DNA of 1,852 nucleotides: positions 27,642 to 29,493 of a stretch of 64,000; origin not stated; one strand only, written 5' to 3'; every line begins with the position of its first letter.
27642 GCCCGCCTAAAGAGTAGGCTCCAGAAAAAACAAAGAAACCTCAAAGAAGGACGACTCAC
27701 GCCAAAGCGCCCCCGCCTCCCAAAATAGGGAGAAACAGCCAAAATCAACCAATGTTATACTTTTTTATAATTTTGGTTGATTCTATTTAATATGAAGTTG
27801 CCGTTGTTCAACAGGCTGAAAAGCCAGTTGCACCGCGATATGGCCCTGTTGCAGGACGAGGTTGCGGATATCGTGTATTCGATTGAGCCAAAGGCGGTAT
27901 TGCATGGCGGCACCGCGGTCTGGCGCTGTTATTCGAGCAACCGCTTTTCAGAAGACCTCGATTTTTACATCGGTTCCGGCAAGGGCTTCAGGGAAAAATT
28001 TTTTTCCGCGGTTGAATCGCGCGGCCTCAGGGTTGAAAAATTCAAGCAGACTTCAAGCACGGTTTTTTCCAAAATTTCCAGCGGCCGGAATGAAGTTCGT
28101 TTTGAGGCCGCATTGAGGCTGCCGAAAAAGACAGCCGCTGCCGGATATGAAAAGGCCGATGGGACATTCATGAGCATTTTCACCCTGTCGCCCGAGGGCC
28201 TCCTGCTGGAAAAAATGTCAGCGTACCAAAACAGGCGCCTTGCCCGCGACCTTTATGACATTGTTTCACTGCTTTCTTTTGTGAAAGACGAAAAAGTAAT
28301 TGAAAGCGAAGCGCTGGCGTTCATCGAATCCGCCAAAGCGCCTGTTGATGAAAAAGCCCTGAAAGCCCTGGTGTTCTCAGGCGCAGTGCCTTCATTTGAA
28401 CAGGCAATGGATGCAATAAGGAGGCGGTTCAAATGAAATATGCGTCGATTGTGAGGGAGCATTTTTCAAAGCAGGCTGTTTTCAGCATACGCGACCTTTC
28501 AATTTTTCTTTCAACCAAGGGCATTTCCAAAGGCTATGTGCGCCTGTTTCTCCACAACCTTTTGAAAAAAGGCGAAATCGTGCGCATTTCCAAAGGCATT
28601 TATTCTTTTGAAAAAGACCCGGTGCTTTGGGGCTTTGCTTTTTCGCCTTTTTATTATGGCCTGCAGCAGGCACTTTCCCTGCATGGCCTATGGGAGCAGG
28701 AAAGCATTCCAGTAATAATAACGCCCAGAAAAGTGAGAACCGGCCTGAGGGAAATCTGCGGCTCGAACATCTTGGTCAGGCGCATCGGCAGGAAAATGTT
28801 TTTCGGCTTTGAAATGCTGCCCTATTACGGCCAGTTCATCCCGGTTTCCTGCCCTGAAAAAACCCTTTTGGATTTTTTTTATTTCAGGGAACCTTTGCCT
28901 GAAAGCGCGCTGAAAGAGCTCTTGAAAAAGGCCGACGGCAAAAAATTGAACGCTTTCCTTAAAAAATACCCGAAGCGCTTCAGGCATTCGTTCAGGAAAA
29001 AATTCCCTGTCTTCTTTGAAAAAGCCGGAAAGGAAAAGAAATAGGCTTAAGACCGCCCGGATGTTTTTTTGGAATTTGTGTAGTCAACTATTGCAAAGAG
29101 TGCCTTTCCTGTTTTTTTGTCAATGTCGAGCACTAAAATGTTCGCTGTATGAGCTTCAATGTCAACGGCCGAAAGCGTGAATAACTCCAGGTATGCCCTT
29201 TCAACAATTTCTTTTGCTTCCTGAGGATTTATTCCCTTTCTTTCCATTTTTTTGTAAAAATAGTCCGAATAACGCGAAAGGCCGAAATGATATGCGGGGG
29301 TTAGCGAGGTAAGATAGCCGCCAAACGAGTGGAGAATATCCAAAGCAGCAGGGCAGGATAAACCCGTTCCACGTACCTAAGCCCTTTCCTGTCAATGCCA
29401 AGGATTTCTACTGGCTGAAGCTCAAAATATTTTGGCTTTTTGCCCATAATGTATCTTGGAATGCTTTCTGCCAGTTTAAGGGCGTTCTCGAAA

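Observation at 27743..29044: AbiEii-like nucleotidyltransferase followed by AbiEi-like wHTH protein, in reversed order relative to canonical abiE, with a perfect inverted-repeat operator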

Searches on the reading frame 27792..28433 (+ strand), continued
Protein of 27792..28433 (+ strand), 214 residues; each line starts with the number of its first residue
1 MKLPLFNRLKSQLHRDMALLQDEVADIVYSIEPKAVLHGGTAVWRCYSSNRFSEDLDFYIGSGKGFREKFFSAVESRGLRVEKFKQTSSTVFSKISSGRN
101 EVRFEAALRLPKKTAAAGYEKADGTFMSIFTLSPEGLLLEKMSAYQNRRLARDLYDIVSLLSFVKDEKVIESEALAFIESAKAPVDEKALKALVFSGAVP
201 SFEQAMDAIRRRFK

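Call 78: get_annotated_region(hit=H10, flank=1500)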
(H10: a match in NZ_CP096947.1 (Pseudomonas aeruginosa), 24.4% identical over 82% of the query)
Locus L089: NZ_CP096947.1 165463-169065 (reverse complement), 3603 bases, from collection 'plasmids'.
description: Pseudomonas aeruginosa strain NY5530 plasmid pNY5530-NR1, complete sequence
organism: Pseudomonas aeruginosa (NCBI taxid 287)
taxonomy: Bacteria; Pseudomonadota; Gammaproteobacteria; Pseudomonadales; Pseudomonadaceae; Pseudomonas; Pseudomonas aeruginosa
host: -; source: Homo sapiens,broncholveolr lvge fluid; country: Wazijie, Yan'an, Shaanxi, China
typing (MOB-suite, as given by PLSDB): non-mobilizable
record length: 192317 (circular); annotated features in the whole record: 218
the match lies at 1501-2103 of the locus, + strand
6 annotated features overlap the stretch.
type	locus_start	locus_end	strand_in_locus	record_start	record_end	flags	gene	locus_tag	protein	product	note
CDS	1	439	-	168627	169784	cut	-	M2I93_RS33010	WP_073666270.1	hypothetical protein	-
CDS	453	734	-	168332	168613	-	-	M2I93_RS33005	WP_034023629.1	hypothetical protein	-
CDS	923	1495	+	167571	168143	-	-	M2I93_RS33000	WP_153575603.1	hypothetical protein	-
CDS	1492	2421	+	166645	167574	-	-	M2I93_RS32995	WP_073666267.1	nucleotidyl transferase AbiEii/AbiGii toxin family protein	-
CDS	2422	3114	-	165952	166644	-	-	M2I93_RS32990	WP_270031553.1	hypothetical protein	-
CDS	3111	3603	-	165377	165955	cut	-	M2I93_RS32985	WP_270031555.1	hypothetical protein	-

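Call 79: search_protein_families(library=pfam, proteins=[L088:2457-3044:+, L087:2487-2990:+, L087:920-1447:+, L089:923-1492:+, L083:3600-4175:+, L060:3549-4160:+, L073:2100-2729:+], max_evalue=0.01)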
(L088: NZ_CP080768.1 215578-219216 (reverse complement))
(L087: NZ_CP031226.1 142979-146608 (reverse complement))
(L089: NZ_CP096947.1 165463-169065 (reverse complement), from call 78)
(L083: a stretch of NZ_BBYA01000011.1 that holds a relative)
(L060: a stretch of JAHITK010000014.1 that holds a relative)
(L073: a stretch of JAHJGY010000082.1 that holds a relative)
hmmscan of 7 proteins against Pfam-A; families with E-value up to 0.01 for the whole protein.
L088:2457-3044:+ (196 aa): 0 families

L087:2487-2990:+ (168 aa): 0 families

L087:920-1447:+ (176 aa): 0 families

L089:923-1492:+ (190 aa): 0 families

L083:3600-4175:+ (192 aa): 1 family
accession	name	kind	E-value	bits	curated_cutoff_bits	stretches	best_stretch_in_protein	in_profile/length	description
PF13338.12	AbiEi_4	-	0.0061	17.1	25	0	15-56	11-48/49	Transcriptional regulator, AbiEi antitoxin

L060:3549-4160:+ (204 aa): 1 family
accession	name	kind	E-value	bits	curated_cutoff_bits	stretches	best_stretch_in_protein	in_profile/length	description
PF13338.12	AbiEi_4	-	4.2e-05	24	25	1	15-59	8-47/49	Transcriptional regulator, AbiEi antitoxin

L073:2100-2729:+ (210 aa): 1 family
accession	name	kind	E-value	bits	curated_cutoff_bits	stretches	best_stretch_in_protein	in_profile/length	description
PF19570.5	DUF6088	-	0.00014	22.1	25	0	20-74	6-59/172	Family of unknown function (DUF6088)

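Call 84: find_related_loci(query=A1, collection=viral_contigs, flank=4000)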
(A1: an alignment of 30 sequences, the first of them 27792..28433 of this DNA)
Query A1 (214 aa) in viral_contigs; peptide patterns used: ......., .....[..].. (x = any residue, [..] = any of these).
124 stretches matched a pattern; 5 encode a relative of the query (tblastn E <= 1e-3); 5 distinct loci.
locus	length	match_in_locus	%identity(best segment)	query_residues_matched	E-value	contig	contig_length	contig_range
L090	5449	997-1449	28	24-162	4e-7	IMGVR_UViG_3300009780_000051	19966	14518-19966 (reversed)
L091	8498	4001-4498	29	34-162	6e-6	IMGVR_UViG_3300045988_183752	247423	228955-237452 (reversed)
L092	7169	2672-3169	29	34-162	6e-6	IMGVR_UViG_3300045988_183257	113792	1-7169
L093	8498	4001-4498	29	34-162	6e-6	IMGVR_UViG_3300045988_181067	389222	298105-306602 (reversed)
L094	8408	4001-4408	25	36-157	8e-6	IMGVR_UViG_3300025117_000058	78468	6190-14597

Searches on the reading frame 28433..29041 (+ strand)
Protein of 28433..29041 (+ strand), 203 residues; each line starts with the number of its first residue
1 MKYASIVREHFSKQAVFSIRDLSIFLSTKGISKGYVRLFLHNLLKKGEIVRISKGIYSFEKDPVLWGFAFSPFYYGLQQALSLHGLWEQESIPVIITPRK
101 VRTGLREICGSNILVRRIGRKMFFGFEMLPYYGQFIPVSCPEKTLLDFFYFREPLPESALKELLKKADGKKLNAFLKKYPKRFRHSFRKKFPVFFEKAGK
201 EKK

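Call 3: search_protein_families(library=pfam, proteins=[window:28433-29041:+], max_evalue=1)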
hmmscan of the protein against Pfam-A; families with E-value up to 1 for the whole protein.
window:28433-29041:+ (203 aa): 4 families
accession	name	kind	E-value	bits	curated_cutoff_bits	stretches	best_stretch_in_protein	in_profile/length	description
PF13338.12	AbiEi_4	-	3.7e-07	30.6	25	1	7-58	3-47/49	Transcriptional regulator, AbiEi antitoxin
PF09407.15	AbiEi_1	-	0.0026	18.4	22.2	1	71-181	16-130/142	AbiEi antitoxin C-terminal domain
PF07848.18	PaaX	-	0.12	13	24.8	1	15-57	19-61/70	PaaX-like protein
PF22798.2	DUF5817_CT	-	0.3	11.4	29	1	28-51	24-47/54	DUF5817, C-terminal domain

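Call 4: search_protein_families(library=padloc, proteins=[window:28433-29041:+], max_evalue=1)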
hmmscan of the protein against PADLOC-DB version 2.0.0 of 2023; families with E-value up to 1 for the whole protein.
window:28433-29041:+ (203 aa): 25 families
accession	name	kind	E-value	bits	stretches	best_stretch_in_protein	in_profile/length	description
PDLC02267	AbiEi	-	4.9e-15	53.6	1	13-150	17-153/252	AbiEi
PDLC02241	AbiEi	-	2.4e-14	51.6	1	8-178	7-181/199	AbiEi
PDLC02273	AbiEi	-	2.6e-13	48.5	1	73-186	85-200/205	AbiEi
PDLC02225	AbiEi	-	4.9e-10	37.5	1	27-167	22-163/198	AbiEi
PDLC02272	AbiEi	-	9.8e-10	36.6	1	7-152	6-151/200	AbiEi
PDLC02276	AbiEi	-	6.8e-09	33.6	1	37-147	34-155/270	AbiEi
PDLC02265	AbiEi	-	6e-08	30.7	2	79-168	78-167/198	AbiEi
PDLC02235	AbiEi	-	1.4e-06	26.1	1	5-63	6-66/240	AbiEi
PDLC02226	AbiEi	-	2.7e-06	25.4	1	10-64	13-62/202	AbiEi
PDLC02255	AbiEi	-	8.8e-06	23.4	1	12-166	11-170/186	AbiEi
PDLC02283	AbiEi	-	2.5e-05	22.1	2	31-62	26-57/201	AbiEi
PDLC02275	AbiEi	-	6.1e-05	21.1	2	23-60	11-48/184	AbiEi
PDLC02270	AbiEi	-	0.00011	19.3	1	8-58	4-53/265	AbiEi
PDLC02230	AbiEi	-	0.00017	19.3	1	41-150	24-136/192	AbiEi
PDLC02271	AbiEi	-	0.00031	18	1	64-149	80-166/263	AbiEi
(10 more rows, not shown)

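Call 38: search_solved_structures(query=window:28433-29041:+, max_evalue=1, show_alignments=3)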
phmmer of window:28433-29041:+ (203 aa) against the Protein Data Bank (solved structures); distinct sequences matched with E-value up to 1: 5.
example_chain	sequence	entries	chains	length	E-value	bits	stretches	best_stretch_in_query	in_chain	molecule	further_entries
6a4x_A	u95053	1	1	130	0.32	14.2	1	123-154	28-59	Bleomycin resistance protein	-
8cr2_C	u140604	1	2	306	0.61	13.3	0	66-107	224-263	Guided entry of tail-anchored proteins factor CAMLG,Guided entry of tail-anchored proteins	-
6vpu_A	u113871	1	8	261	0.62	13.2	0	49-94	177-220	Phosphoadenosine phosphosulfate reductase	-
6so5_C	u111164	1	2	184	0.62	13.2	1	66-107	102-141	Tail-anchored protein insertion receptor WRB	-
8cr1_C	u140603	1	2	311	0.64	13.2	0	66-107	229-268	Guided entry of tail-anchored proteins factor CAMLG,Guided entry of tail-anchored proteins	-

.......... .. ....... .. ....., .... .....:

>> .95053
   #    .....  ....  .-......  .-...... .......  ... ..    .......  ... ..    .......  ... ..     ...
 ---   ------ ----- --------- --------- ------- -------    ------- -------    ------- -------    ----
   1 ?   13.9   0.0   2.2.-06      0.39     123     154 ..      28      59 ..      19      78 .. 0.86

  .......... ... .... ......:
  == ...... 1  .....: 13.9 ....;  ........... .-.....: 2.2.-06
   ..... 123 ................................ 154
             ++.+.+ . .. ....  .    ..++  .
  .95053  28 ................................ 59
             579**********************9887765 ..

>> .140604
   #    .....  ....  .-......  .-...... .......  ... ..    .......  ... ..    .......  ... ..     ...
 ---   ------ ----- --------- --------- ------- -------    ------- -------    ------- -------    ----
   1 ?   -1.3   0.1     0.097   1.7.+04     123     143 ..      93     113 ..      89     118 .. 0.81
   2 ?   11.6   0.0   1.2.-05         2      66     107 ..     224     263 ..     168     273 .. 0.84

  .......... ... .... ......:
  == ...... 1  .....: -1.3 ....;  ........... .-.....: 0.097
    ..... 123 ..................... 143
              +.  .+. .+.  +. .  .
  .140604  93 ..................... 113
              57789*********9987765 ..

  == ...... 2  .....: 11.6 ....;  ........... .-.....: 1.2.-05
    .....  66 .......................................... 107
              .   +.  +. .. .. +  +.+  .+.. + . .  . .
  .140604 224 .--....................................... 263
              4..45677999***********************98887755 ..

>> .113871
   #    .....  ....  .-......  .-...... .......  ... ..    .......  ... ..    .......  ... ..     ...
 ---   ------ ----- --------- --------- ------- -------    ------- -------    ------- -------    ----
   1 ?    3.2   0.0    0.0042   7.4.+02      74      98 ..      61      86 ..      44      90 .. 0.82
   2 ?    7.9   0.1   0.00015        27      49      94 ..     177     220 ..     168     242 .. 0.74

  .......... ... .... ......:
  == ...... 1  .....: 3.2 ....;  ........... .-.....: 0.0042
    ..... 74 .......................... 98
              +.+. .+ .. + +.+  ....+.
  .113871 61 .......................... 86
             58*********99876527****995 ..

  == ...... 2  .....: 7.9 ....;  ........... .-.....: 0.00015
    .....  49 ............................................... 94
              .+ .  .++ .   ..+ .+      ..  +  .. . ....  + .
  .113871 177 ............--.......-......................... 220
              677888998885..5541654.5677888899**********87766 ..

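Call 40: find_homologous_proteins(query=window:28433-29041:+)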
Query window:28433-29041:+ (203 aa): 250 proteins with E <= 0.001 among 432 candidates; the best 120 are listed.
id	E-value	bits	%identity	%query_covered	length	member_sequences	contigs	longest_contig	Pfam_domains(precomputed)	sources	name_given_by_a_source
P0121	3.4e-130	450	100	100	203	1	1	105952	PF13338.13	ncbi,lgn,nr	ncbi:MAG: type IV toxin-antitoxin system AbiEi family antitoxin domain-containing protein [Candidatu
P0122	3.3e-97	342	81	94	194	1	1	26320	PF13338.13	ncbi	ncbi:MAG: type IV toxin-antitoxin system AbiEi family antitoxin domain-containing protein [Candidatu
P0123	3.4e-90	319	76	92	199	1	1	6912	PF13338.13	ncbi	-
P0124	8.8e-90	318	74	100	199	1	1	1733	PF13338.13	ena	-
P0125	5.5e-86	306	71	100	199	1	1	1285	PF13338.13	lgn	-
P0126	5.6e-82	293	69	100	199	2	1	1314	PF13338.13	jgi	-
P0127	2.6e-79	284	65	100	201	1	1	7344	PF13338.13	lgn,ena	-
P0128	1.4e-71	259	61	93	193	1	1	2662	-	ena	-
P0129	3.8e-71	257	62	93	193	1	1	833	-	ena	-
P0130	3.9e-70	254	63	91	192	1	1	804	PF13338.13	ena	-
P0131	4.1e-70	254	64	91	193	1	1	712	PF13338.13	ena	-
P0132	1.8e-69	252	65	76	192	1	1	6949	PF13338.13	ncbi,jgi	-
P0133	2.7e-69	251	63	90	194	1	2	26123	-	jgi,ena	-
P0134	6.6e-69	250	60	93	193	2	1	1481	PF13338.13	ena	-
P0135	6.7e-69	250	60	90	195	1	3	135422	PF13338.13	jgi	-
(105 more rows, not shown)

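Call 49: predict_structure(alignment_id=A2)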
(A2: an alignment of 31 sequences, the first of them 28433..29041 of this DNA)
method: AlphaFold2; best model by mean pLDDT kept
length: 203 residues; sequences in the alignment: 31
mean_pLDDT: 92.9   pTM: 0.85
mean pLDDT of the five models: 92.9, 92.0, 92.0, 91.1, 72.8
residues with pLDDT >= 90: 175; 70-90: 21; 50-70: 6; < 50: 1
segments of 3 or more residues with pLDDT < 50: none
pLDDT, mean of each block of 10 residues (from residue 1): 94 95 96 96 96 95 95 97 88 95 93 96 96 94 97 94 92 95 95 71 51
secondary structure, 60 per line:
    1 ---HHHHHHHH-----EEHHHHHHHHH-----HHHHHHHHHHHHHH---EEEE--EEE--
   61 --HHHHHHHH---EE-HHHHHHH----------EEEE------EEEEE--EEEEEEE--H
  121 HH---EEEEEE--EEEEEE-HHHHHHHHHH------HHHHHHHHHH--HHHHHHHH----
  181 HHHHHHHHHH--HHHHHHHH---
elements in order: H4-11 H19-27 H33-46 E50-53 E56-58 H63-70 H77-83 E94-97 E104-108 E111-117 E126-131 E134-139 H141-150 H157-166 H169-176 H181-190 H193-200

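Call 52: fold_search(model_id=the predicted structure, library=pdb)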
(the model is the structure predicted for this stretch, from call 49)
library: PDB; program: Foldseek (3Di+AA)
matches with E <= 10: 456; with E <= 0.001: 3
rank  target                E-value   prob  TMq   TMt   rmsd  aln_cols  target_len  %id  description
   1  6y8q_A                3.8e-07  1.00  0.45  0.46   8.3       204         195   20  AbiEi antitoxin from Streptococcus agalactiae (released 2020-12-16)
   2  6y8q_D                4.9e-06  1.00  0.41  0.45   8.6       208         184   17  AbiEi antitoxin from Streptococcus agalactiae (released 2020-12-16)
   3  1zel_A                2.7e-04  1.00  0.59  0.44   5.4       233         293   18  Crystal structure of RV2827C protein from Mycobacterium tuberculosis (released 2006-05-02)
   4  4wse_B                9.7e-03  0.91  0.28  0.13   9.3       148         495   12  Crystal structure of the Mimivirus polyadenylate synthase (released 2015-04-01)
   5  4wse_A                1.0e-02  0.63  0.27  0.13  14.9       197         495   14  Crystal structure of the Mimivirus polyadenylate synthase (released 2015-04-01)
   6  2ewr                  1.7e-02  0.99  0.38  0.47   5.1       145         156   10  Crystal structure of a putative nucleotidyltransferase (tm1012) from Thermotoga maritima at 1.60 A resolution (released 2005-12-06)
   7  4wqk                  2.3e-02  0.98  0.41  0.46   5.2       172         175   13  Crystal structure of aminoglycoside nucleotidylyltransferase ANT(2")-Ia, apo form (released 2014-11-12)
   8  5cfs                  2.3e-02  0.98  0.41  0.46   5.3       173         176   13  Crystal Structure of ANT(2")-Ia in complex with AMPCPP and tobramycin (released 2016-03-16)
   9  5cfu                  4.2e-02  0.96  0.41  0.46   5.4       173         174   12  Crystal Structure of ANT(2")-Ia in complex with adenylyl-2"-tobramycin (released 2016-07-20)
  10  2fcl                  5.7e-02  0.99  0.41  0.51   4.0       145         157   13  Crystal structure of a putative nucleotidyltransferase (tm1012) from Thermotoga maritima at 1.35 A resolution (released 2006-03-14)
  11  5uvd                  1.2e-01  0.41  0.32  0.31   7.8       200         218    8  Crystal structure of an antigenic nucleotidyltransferase-like protein from Paracoccidioides brasiliensis (released 2018-01-31)
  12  1wsu_B                1.3e-01  0.47  0.23  0.35   9.1       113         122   16  C-terminal domain of elongation factor selB complexed with SECIS RNA (released 2005-01-25)
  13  4hx0                  1.6e-01  0.87  0.33  0.41   9.3       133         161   12  Crystal structure of a putative nucleotidyltransferase (TM1012) from Thermotoga maritima at 1.87 A resolution (released 2013-09-11)
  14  5kqj_MODEL_1_A        1.7e-01  0.77  0.41  0.44   7.5       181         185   12  Solution Structure of Antibiotic-Resistance Factor ANT(2'')-Ia Reveals Substrate-Regulated Conformation Dynami (released 2017-07-12)
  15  1wsu_A                2.3e-01  0.35  0.23  0.34   9.3       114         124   16  C-terminal domain of elongation factor selB complexed with SECIS RNA (released 2005-01-25)
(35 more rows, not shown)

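Call 63: search_solved_structures(query=A2, max_evalue=1, show_alignments=2)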
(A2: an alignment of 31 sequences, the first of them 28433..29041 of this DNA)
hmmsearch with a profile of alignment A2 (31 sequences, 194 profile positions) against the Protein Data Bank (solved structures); distinct sequences matched with E-value up to 1: 1.
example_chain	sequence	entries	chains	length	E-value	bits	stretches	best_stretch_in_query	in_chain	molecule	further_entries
6so5_C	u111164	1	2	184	0.22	14.3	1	16-100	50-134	Tail-anchored protein insertion receptor WRB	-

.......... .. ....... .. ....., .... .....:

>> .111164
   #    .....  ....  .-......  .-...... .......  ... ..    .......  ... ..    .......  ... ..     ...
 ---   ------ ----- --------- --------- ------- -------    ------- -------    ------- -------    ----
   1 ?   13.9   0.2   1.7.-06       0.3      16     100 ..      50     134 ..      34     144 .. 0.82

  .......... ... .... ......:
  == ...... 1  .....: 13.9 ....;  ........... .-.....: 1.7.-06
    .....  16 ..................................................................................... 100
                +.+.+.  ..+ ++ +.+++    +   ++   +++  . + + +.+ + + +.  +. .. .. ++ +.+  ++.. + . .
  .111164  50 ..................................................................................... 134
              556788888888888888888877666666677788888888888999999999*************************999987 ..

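Call 85: find_encoding_contigs(protein=P0121, flank=3000, max_places=2)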
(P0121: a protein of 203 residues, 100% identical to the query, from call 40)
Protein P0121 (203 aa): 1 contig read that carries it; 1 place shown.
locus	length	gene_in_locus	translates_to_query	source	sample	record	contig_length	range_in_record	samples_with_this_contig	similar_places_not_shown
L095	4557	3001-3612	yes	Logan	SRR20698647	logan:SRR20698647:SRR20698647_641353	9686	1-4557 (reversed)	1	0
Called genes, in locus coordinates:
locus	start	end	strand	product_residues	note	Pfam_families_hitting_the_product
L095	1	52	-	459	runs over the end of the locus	PF17244:CDC24_OB3 (faint), PF21473:OB_Ssb-like (weak), PF01336:tRNA_anti-codon (weak), PF16900:REPA_OB_2 (faint), PF01336:tRNA_anti-codon (weak), PF08646:Rep_fac-A_C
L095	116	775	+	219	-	PF00753:Lactamase_B, PF19583:ODP (weak), PF12706:Lactamase_B_2 (weak)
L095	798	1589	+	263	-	PF01884:PcrB, PF00478:IMPDH (faint), PF01180:DHO_dh (weak), PF00977:His_biosynth (weak)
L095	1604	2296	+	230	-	-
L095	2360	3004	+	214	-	PF08843:AbiEii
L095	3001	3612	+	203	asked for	PF13338:AbiEi_4 (weak)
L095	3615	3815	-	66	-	-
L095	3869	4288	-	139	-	-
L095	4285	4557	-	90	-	?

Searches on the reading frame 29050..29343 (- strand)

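Call 3: search_protein_families(library=pfam, proteins=[window:29050-29343:-], max_evalue=1)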
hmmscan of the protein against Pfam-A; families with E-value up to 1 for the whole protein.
window:29050-29343:- (98 aa): 1 family
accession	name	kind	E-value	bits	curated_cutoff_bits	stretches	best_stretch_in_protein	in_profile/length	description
PF01515.24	PTA_PTB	-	0.13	12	24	1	21-80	75-130/319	Phosphate acetyl/butaryl transferase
